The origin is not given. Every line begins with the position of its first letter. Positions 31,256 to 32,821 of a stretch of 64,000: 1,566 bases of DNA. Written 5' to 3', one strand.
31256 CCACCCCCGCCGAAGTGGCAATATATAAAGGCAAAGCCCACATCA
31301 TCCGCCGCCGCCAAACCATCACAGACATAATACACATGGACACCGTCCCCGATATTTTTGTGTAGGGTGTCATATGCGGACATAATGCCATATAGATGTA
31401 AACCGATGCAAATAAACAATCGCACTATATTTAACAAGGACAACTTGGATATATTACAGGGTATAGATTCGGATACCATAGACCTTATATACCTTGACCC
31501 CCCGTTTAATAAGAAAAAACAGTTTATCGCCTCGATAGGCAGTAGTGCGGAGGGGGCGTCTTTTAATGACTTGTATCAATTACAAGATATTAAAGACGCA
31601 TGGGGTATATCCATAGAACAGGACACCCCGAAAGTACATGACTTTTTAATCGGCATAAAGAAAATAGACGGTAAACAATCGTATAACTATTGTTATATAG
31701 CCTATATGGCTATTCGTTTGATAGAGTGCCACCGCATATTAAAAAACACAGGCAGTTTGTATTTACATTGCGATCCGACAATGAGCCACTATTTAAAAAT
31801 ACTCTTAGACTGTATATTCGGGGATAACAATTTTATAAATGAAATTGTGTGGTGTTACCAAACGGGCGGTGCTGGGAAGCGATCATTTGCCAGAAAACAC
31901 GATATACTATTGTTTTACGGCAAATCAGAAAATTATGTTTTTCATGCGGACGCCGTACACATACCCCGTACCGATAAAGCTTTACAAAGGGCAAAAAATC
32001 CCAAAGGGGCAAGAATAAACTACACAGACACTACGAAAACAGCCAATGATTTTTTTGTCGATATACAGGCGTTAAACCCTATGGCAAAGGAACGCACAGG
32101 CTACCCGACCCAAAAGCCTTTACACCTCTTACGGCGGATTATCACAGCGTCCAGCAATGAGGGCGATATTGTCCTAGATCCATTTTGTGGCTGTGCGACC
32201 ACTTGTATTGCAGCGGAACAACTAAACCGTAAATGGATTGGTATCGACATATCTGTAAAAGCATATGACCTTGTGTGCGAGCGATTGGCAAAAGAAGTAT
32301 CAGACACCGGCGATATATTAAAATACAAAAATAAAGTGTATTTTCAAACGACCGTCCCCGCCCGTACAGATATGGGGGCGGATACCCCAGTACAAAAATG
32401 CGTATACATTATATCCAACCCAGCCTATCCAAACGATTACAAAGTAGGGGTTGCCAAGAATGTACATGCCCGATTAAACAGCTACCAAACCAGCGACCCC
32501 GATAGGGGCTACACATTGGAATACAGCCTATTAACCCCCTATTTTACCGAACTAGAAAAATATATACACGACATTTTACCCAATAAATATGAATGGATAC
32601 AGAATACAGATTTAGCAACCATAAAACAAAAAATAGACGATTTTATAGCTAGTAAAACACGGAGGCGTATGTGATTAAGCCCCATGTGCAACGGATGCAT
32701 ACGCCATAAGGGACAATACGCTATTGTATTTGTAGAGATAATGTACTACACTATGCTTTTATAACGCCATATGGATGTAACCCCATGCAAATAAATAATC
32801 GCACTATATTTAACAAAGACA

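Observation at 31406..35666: Tandem array of three MTase-GIY-YIG(T5orf172) fusion genes with swappable target-recognition cassettes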

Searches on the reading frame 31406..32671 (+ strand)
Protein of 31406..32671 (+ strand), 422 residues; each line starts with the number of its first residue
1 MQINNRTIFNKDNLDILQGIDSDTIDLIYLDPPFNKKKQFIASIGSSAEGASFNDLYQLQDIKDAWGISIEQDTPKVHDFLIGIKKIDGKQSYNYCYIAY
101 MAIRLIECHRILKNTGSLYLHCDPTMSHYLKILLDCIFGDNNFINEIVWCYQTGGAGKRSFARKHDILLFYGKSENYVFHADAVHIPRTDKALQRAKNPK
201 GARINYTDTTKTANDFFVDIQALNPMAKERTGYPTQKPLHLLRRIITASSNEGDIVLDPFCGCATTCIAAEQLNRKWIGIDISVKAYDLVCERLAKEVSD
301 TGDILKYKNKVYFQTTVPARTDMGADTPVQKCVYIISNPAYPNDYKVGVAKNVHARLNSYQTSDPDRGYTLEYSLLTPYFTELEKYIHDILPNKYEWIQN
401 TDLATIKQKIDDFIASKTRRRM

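Call 5: search_protein_families(library=pfam, proteins=[window:31406-32671:+], max_evalue=0.01)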
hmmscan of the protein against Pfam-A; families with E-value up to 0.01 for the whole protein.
window:31406-32671:+ (422 aa): 5 families
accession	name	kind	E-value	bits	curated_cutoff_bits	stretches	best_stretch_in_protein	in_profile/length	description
PF01555.25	N6_N4_Mtase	-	3.8e-48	164.8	26.7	1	25-289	1-218/221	DNA methylase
PF10544.15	T5orf172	-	9.5e-09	36.1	20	1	332-396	2-73/101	T5orf172 domain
PF13455.12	MUG113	-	0.00045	21.2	22.3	1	345-393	1-49/73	Meiotically up-regulated gene 113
PF02086.21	MethyltransfD12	-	0.00075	19.7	22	0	3-62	155-213/253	D12 class N6 adenine-specific DNA methyltransferase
PF03602.21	Cons_hypoth95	-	0.0032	17.6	24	0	7-39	94-128/182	Conserved hypothetical protein 95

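Call 6: search_protein_families(library=ncbifam, proteins=[window:31406-32671:+], max_evalue=0.01)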
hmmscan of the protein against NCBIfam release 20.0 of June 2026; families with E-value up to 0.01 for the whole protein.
window:31406-32671:+ (422 aa): 4 families
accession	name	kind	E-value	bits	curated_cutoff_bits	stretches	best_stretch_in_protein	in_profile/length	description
NF008572.0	PRK11524.1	equivalog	2.9e-36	125.1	292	2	95-307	59-269/294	adenine-specific DNA-methyltransferase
NF050803.1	DnaMtaseCcrMCaul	equivalog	1e-21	77.2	830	1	97-301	64-254/350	adenine-specific DNA-methyltransferase CcrM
NF010253.0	PRK13699.1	subfamily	2e-13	50.5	244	1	231-295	142-206/226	DNA methyltransferase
TIGR01177.1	TIGR01177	hypoth_equivalog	0.0011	18.4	316.55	1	248-285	178-215/330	TIGR01177 family methyltransferase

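Call 57: search_protein_families(library=padloc, proteins=[window:31406-32671:+], max_evalue=0.001)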
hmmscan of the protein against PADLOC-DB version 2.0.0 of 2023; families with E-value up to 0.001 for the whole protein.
window:31406-32671:+ (422 aa): 70 families (the best 25 are shown)
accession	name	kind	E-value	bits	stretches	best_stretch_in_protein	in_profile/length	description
PDLC03339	MTase_II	-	9.5e-63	210.3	2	97-313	60-290/399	Type II methyltransferase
PDLC03300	MTase_II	-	8.4e-56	187.2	2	97-300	86-282/302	Type II methyltransferase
PDLC03299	MTase_II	-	1.5e-46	157.3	2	94-297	59-262/296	Type II methyltransferase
PDLC03354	MTase_II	-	6.8e-46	155.1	2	231-301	319-389/425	Type II methyltransferase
PDLC03371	MTase_II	-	2.4e-43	146.5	1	4-297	9-255/260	Type II methyltransferase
PDLC03636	MTase_III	-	2.6e-34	116.9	2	98-209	97-208/575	Type III methyltransferase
PDLC03633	MTase_III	-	1.6e-33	114.3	1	22-295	97-354/616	Type III methyltransferase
PDLC03635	MTase_III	-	5e-31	106.1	2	97-186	268-362/708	Type III methyltransferase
PDLC03644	MTase_III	-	4.8e-30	102.8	2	75-206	86-218/542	Type III methyltransferase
PDLC03265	MTase_II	-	2.3e-29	100.9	2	214-294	248-328/333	Type II methyltransferase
PDLC03320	MTase_II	-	4.1e-29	99.6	1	111-296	93-276/289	Type II methyltransferase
PDLC03638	MTase_III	-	7.9e-29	98.5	2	197-298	581-681/816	Type III methyltransferase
PDLC03238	MTase_II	-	5e-27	93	2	96-314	170-386/428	Type II methyltransferase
PDLC03387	MTase_II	-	1.2e-25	88.3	1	158-300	159-281/289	Type II methyltransferase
PDLC03216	MTase_II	-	3.7e-25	86.7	1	97-318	72-279/364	Type II methyltransferase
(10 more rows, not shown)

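Call 64: search_dna_similar(query=window:31406-32671:+, collection=phages, mode=protein, max_rows=15)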
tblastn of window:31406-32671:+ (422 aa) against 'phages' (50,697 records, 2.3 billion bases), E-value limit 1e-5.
Records with a match: 873; places in all: 935; records where one place covers at least 80% of the query: 11.
Best place of each record, by identity: <60% 873.
By first word of the organism name: Staphylococcus 66; Escherichia 63; Campylobacter 62; Vibrio 59; Streptococcus 57; Synechococcus 46; Salmonella 46; Gordonia 46; Mycobacterium 43; Brucella 41; and 81 more.
By host as written in the record: - 117; Gordonia terrae 3612 36; Escherichia coli 27; Campylobacter jejuni 26; Staphylococcus aureus 24; Mycobacterium smegmatis mc2 155 21; Streptomyces lividans JI 1326 15; Synechococcus sp. 15; and 299 more.
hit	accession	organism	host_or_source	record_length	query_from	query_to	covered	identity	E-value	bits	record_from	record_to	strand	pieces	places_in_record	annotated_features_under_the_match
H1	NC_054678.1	Streptomyces phage Yasdnil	Streptomyces griseus ATCC 10137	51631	8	348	77%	41.7%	2e-33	255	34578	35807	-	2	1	48: DNA methyltransferase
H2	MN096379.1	Streptomyces phage Yasdnil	Streptomyces griseus ATCC 10137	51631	8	348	77%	41.7%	2e-33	255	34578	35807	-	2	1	48: DNA methylase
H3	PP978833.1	Streptomyces phage Emaanora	Streptomyces lividans JI 1326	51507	8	348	77%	41.4%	2e-33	255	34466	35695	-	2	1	51: DNA methyltransferase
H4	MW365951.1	Streptomyces phage Hippo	Streptomyces lividans JI 1326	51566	8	348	72%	42.6%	7e-31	248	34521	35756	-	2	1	48: methyltransferase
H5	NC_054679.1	Streptomyces phage Werner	Streptomyces lividans JI 1326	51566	8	348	72%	42.6%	7e-31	248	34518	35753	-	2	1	48: DNA methyltransferase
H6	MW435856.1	Streptomyces phage Werner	Streptomyces lividans JI 1326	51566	8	348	72%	42.6%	7e-31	248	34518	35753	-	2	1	48: methyltransferase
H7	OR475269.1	Streptomyces phage BarryBee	Streptomyces lividans JI 1326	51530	8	348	81%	37.4%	4e-28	231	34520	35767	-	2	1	51: DNA methyltransferase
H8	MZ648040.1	Streptomyces phage Triste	Streptomyces lividans JI 1326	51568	8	348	81%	37.4%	4e-28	231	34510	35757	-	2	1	49: DNA methylase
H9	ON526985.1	Streptomyces phage Ejemplo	Streptomyces griseus ATCC 10137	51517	8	348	81%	37.4%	4e-28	231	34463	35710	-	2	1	47: DNA methyltransferase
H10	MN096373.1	Streptomyces phage TuanPN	Streptomyces griseus ATCC 10137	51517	8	348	81%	37.4%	4e-28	231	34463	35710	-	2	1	47: DNA methylase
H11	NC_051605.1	Mycobacterium phage Amgine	Mycobacterium smegmatis mc2 155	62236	3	301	63%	44.2%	1e-29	235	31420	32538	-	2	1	37: methyltransferase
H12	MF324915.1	Mycobacterium phage Amgine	Mycobacterium smegmatis mc2 155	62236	3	301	63%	44.2%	1e-29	235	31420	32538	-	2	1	37: DNA methylase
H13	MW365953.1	Streptomyces phage Dwayne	Streptomyces lividans JI 1326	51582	8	348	72%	38.0%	4e-29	220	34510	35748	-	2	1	48: DNA methylase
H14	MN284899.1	Streptomyces phage Whatever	Streptomyces lividans JI 1326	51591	8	348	72%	38.0%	4e-29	220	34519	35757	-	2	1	48: DNA methylase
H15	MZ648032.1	Streptomyces phage Chucky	Streptomyces lividans JI 1326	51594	8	348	72%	38.0%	4e-29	220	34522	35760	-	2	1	48: DNA methylase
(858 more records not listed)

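Call 65: search_dna_similar(query=window:31406-32671:+, collection=plasmids, mode=protein, max_rows=15)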
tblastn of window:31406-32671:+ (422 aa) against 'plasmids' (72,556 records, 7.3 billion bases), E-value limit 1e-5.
Records with a match: 3490; places in all: 3797; records where one place covers at least 80% of the query: 0.
Best place of each record, by identity: <60% 3490.
By first word of the organism name: Klebsiella 1894; Enterobacter 310; Salmonella 294; Burkholderia 128; Citrobacter 121; Escherichia 104; Serratia 68; Yersinia 64; Raoultella 44; Aeromonas 35; and 133 more.
By predicted mobility (MOB-suite, as given by PLSDB): conjugative 2177; non-mobilizable 843; mobilizable 470.
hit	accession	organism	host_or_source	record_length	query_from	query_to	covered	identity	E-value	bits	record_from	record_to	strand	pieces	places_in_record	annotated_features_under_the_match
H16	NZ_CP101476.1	Cellulosimicrobium cellulans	water,poultry farm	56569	8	294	68%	41.7%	5e-32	248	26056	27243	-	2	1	DNA methyltransferase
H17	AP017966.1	Candidatus Megaera polyxenophila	-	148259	8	297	69%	41.2%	8e-61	220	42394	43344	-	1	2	adenine specific DNA methylase Mod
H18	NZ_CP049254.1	Microbacterium amylolyticum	cell culture,soil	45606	8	304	64%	44.1%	2e-30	237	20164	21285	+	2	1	DNA methyltransferase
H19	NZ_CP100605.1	Bradyrhizobium sp. Ash2021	-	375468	4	294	63%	43.4%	2e-23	210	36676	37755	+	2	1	DNA methyltransferase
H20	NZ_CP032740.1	Enterococcus casseliflavus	Homo sapiens,bile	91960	8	296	68%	37.2%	2e-41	163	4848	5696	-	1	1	site-specific DNA-methyltransferase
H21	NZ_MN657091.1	Psychrobacter sp.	-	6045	8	331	77%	30.9%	3e-42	166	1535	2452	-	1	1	DNA methyltransferase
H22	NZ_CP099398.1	Rhizobium sp. Pop5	Phaseolus vulgaris,Cell culture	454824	8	294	68%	33.6%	2e-52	196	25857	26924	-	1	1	DNA methyltransferase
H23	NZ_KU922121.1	Xanthobacter flavus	-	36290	5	294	69%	33.0%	1e-25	142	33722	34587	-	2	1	site-specific DNA-methyltransferase | DNA methyltransferase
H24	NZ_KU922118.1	Ancylobacter novellus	-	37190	5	294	69%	33.0%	1e-31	135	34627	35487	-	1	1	DNA methyltransferase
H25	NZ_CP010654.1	Phaeobacter inhibens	cell culture,zooplankton aquaculture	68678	8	301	70%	32.4%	8e-34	141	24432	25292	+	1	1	site-specific DNA-methyltransferase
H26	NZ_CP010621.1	Phaeobacter inhibens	cell culture,cleaning system aquaculture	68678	8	301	70%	32.4%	8e-34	141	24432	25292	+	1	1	site-specific DNA-methyltransferase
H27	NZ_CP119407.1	Limosilactobacillus fermentum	-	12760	5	283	66%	33.9%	3e-39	157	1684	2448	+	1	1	site-specific DNA-methyltransferase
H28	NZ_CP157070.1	Nitrosomonas europaea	cell culture,river sludge effuent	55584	8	312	72%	30.6%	3e-39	157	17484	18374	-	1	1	site-specific DNA-methyltransferase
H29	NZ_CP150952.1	Yoonia sp. BS5-3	cell culture,Marine algae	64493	8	294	68%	32.5%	2e-33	140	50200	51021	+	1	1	site-specific DNA-methyltransferase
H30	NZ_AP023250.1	Mesorhizobium sp. 131-2-5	Lotus japonicus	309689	2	295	70%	31.5%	4e-41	163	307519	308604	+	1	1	site-specific DNA-methyltransferase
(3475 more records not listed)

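Call 83: search_solved_structures(query=window:31406-32671:+, max_evalue=0.00001)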
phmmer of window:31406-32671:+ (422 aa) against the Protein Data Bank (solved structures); distinct sequences matched with E-value up to 0.00001: 14.
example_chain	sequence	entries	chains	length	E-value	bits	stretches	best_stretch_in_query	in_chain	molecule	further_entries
9c3u_A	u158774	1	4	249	2e-19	73.1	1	112-289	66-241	Methyltransferase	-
8urk_A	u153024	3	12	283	2.8e-19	72.6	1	112-292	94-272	Methyltransferase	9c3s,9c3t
1nw8_A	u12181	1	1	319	6.2e-19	71.5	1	97-282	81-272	MODIFICATION METHYLASE RSRI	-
1eg2_A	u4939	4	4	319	6.5e-19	71.4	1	97-282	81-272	MODIFICATION METHYLASE RSRI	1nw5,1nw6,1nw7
1g60_A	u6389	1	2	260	1.1e-17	67.3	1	113-285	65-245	Adenine-specific Methyltransferase MboIIA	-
6k0w_B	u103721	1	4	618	6.3e-16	61.6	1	7-226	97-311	Adenine specific DNA methyltransferase (Mod)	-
6pbd_A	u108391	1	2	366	1.5e-15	60.3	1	143-304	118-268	Modification methylase CcrMI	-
5hek_A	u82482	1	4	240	5e-11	45.4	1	227-289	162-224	Adenine specific DNA methyltransferase (DpnA)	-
5hfj_A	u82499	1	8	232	5e-11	45.4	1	227-288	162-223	Adenine specific DNA methyltransferase (DpnA)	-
8s9m_A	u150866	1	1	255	4.7e-10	42.2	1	229-299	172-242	DNA cytosine-N4 methyltransferase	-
8s9n_A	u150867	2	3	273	6.2e-10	41.8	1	229-299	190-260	DNA cytosine-N4 methyltransferase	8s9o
4zcf_A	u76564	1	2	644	1.1e-09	41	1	8-177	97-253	Restriction endonuclease EcoP15I, modification subunit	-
7dsu_A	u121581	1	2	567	7.6e-09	38.2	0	103-173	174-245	Mbo45V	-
2zie_A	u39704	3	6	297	9.1e-09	38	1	230-299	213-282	Putative modification methylase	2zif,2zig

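Call 90: find_homologous_proteins(query=window:31406-32671:+, region=146-230)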
Query window:31406-32671:+, residues 146-230 (85 aa): 126 proteins with E <= 0.001 among 141 candidates; the best 120 are listed.
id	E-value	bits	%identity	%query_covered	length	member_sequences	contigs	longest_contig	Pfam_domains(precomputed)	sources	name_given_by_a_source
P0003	1.9e-50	186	100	100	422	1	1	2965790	PF10544.16,PF01555.25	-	-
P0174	5.2e-28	114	62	100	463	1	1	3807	PF13847.13,PF02086.22,PF01555.25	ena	-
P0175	1.8e-27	113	65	100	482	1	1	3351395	PF01555.25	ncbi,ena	-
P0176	2.5e-27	112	62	100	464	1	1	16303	PF13847.13,PF02086.22,PF08242.19,PF01555.25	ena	-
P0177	7.2e-27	111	65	100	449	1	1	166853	PF10544.16,PF13455.13,PF01555.25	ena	-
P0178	1.3e-26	110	62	100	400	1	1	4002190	PF01844.30,PF01555.25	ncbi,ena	-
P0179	1.6e-26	110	62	100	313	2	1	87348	PF01555.25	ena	-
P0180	2.4e-26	109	64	100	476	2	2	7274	PF02086.22,PF22722.3,PF04471.19,PF01555.25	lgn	-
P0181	2.6e-26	109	62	100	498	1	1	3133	PF01555.25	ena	-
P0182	2.7e-26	109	64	100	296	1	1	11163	PF01844.30,PF14279.13,PF01555.25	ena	-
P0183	3.4e-26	109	60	100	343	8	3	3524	PF22722.3,PF04471.19,PF01555.25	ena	-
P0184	5.3e-26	108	62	100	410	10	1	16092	PF13847.13,PF01844.30,PF14279.13,PF01555.25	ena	-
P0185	5.8e-26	108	64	100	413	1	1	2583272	PF01844.30,PF02945.22,PF14279.13,PF01555.25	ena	-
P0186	5.9e-26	108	64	100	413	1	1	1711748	PF01844.30,PF02945.22,PF14279.13,PF01555.25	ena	-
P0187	6.0e-26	108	64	100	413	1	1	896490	PF01844.30,PF14279.13,PF01555.25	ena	-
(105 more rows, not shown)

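Call 103: search_protein_families(library=pfam, proteins=[P0180, P0175], max_evalue=0.001)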
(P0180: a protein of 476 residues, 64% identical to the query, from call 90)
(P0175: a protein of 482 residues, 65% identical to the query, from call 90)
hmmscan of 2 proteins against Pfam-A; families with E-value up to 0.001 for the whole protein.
P0180 (476 aa): 4 families
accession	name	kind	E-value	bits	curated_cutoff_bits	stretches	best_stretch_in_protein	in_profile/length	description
PF01555.25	N6_N4_Mtase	-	3.8e-51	174.6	26.7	1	26-298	1-220/221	DNA methylase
PF22722.2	NA-iREase1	-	1.6e-10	41.3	27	1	351-448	19-105/106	NACHT-associated inactive Restriction Endonuclease 1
PF04471.18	Mrr_cat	-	5.5e-09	36.6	21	1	331-418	5-93/115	Restriction endonuclease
PF02086.21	MethyltransfD12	-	2.9e-06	27.7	22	0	22-51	172-204/253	D12 class N6 adenine-specific DNA methyltransferase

P0175 (482 aa): 2 families
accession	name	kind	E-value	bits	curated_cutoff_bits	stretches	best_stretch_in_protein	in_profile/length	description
PF01555.25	N6_N4_Mtase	-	2.7e-49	168.5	26.7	1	21-299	1-217/221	DNA methylase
PF02086.21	MethyltransfD12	-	0.00055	20.2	22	0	15-47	170-205/253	D12 class N6 adenine-specific DNA methyltransferase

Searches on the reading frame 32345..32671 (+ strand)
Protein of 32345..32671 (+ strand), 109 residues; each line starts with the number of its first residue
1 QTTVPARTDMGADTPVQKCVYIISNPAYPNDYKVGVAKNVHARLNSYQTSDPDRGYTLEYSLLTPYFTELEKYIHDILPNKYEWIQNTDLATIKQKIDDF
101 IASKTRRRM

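Call 49: search_solved_structures(query=A5, max_evalue=10, show_alignments=3)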
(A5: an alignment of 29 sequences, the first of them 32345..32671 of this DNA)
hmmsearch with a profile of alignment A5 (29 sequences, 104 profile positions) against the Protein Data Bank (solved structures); distinct sequences matched with E-value up to 10: 4.
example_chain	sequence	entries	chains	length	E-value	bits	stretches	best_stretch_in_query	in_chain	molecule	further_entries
1nxi_A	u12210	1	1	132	0.22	14.7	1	49-88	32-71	conserved hypothetical protein VC0424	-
6pse_A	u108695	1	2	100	1.2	12.4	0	69-102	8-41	Protein bicaudal D homolog 2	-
6f1t_X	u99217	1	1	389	6.8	9.9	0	50-99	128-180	BICD family-like cargo adapter 1,BICD family-like cargo adapter 1,BICD family-like cargo a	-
6f1t_x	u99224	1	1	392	6.9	9.9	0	50-99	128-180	BICD family-like cargo adapter 1,BICD family-like cargo adapter 1,BICD family-like cargo a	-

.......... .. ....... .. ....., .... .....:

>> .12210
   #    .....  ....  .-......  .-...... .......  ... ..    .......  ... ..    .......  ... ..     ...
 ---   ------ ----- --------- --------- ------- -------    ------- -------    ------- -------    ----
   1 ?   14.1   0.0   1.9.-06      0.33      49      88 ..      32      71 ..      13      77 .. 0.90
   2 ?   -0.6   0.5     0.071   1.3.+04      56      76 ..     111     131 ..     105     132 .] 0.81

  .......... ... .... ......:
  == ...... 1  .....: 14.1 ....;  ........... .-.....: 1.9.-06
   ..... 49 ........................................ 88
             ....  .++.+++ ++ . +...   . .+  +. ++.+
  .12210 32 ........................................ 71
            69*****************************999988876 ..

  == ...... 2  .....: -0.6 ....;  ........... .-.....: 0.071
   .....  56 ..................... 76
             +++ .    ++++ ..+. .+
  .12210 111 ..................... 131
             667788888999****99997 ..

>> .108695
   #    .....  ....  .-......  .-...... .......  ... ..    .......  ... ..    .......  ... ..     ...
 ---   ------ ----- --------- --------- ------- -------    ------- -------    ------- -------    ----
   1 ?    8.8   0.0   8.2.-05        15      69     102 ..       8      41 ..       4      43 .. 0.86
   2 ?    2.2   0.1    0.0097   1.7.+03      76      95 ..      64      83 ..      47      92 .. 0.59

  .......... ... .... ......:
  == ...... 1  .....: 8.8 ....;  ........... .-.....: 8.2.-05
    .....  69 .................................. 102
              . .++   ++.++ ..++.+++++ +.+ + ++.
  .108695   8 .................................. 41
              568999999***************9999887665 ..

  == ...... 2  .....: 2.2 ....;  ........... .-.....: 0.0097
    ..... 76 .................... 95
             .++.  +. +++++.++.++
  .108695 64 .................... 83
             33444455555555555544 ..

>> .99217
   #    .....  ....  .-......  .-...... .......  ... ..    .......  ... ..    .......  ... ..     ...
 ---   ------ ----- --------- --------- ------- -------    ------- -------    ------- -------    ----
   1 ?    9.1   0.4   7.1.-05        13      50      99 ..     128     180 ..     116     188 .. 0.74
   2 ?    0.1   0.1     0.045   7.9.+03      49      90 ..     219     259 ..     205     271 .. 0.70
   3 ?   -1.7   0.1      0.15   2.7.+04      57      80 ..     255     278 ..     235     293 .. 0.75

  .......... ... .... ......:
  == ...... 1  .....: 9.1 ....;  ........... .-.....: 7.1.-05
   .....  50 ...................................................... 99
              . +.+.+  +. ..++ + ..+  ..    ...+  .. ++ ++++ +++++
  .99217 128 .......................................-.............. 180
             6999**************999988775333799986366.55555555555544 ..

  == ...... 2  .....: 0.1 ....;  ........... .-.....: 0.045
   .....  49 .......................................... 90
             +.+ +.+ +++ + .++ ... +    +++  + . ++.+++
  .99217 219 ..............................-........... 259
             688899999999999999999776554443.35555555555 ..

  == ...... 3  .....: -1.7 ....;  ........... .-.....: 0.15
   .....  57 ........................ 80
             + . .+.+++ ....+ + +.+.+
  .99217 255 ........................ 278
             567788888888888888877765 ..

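Call 55: predict_structure(alignment_id=A5)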
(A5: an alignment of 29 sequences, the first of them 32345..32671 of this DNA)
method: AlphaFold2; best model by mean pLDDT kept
length: 109 residues; sequences in the alignment: 29
mean_pLDDT: 86.3   pTM: 0.75
mean pLDDT of the five models: 86.3, 85.8, 84.4, 84.3, 82.9
residues with pLDDT >= 90: 75; 70-90: 17; 50-70: 10; < 50: 7
segments of 3 or more residues with pLDDT < 50: 1-3, 8-10
pLDDT, mean of each block of 10 residues (from residue 1): 48 74 93 95 91 91 94 95 92 96 79
secondary structure, 60 per line:
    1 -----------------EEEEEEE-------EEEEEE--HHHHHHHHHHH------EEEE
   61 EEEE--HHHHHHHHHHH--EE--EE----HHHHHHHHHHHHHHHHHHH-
elements in order: E18-24 E32-37 H40-50 E57-64 H67-77 H90-108

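Call 59: fold_search(model_id=the predicted structure, library=pdb)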
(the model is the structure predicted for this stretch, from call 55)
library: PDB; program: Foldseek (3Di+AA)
matches with E <= 10: 134; with E <= 0.001: 0
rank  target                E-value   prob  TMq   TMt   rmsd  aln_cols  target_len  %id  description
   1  6sei_C                2.5e-01  0.87  0.50  0.23   6.7       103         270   14  Recognition and processing of branched DNA substrates by Slx1-Slx4 nuclease (released 2019-09-25)
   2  6sei_A                3.2e-01  0.85  0.51  0.23   6.7       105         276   13  Recognition and processing of branched DNA substrates by Slx1-Slx4 nuclease (released 2019-09-25)
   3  1zg2_MODEL_1_A        4.4e-01  0.60  0.37  0.42   6.5        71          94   15  Solution NMR structure of the UPF0213 protein BH0048 from Bacillus halodurans. Northeast Structural Genomics t (released 2005-06-21)
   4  9oac_Ca               6.5e-01  0.20  0.26  0.34   6.5        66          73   12  C5 reconstruction of the thermophilic bacteriophage P74-26 Portal Vertex (released 2026-01-28)
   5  4xm5                  7.8e-01  0.75  0.49  0.22   6.6        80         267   14  C. glabrata Slx1. (released 2015-03-25)
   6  7cq4_A                8.9e-01  0.72  0.43  0.18   3.5        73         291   14  Crystal structure of Slx1-Slx4 in complex with 5'flap DNA (released 2021-06-16)
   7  6seh_C                1.1e+00  0.77  0.37  0.17   3.4        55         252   16  Recognition and processing of branched DNA substrates by Slx1-Slx4 nuclease (released 2019-09-25)
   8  7cq3_A                1.1e+00  0.38  0.40  0.17   6.2        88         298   11  Crystal structure of Slx1-Slx4 (released 2021-06-16)
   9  4xlg_A                1.1e+00  0.66  0.46  0.21   3.5        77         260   13  C. glabrata Slx1 in complex with Slx4CCD. (released 2015-03-25)
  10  6seh_A                1.2e+00  0.69  0.36  0.17   3.6        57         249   14  Recognition and processing of branched DNA substrates by Slx1-Slx4 nuclease (released 2019-09-25)
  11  7cq2_A                1.3e+00  0.77  0.47  0.20   2.7        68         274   18  Crystal structure of Slx1-Slx4 (released 2021-06-16)
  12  1lfp                  1.4e+00  0.08  0.25  0.14  13.0       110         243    9  Crystal Structure of a Conserved Hypothetical Protein Aq1575 from Aquifex Aeolicus (released 2002-06-19)
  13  6b57_B                1.5e+00  0.06  0.19  0.10  12.7        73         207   12  tudor in complex with ligand (released 2017-11-01)
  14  7cq2_B                1.6e+00  0.63  0.50  0.20   4.5        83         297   16  Crystal structure of Slx1-Slx4 (released 2021-06-16)
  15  2nml                  1.7e+00  0.06  0.23  0.25  12.8       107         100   11  Crystal structure of HEF2/ERH at 1.55 A resolution (released 2006-10-31)
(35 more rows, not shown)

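Call 98: search_protein_representatives(alignment_id=A5)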
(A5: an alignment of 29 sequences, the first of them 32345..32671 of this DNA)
Query: 29 sequences, 104 profile positions. Proteins with E-value up to 0.001 (for the whole library): 1935; up to 1e-10: 339; up to 1e-30: 40. The best 150 are listed.
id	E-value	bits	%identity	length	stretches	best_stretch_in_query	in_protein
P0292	6.5e-57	206.0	-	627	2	8-101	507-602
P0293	1.0e-47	176.5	-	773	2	8-103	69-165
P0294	2.9e-47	175.0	-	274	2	7-101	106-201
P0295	4.1e-44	164.9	-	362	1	1-101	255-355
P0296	5.6e-44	164.5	-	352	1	1-103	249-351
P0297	9.2e-44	163.8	-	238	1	1-101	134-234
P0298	3.9e-43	161.8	-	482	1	1-100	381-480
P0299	2.0e-42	159.5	-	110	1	2-100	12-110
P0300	4.4e-42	158.4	-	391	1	1-102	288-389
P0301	4.9e-42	158.2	-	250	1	1-101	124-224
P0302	4.9e-41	155.0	-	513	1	1-101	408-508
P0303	1.2e-40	153.8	-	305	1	1-99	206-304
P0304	1.6e-40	153.4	-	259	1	1-99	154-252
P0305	1.6e-40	153.4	-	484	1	1-101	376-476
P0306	3.3e-40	152.3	-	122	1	1-99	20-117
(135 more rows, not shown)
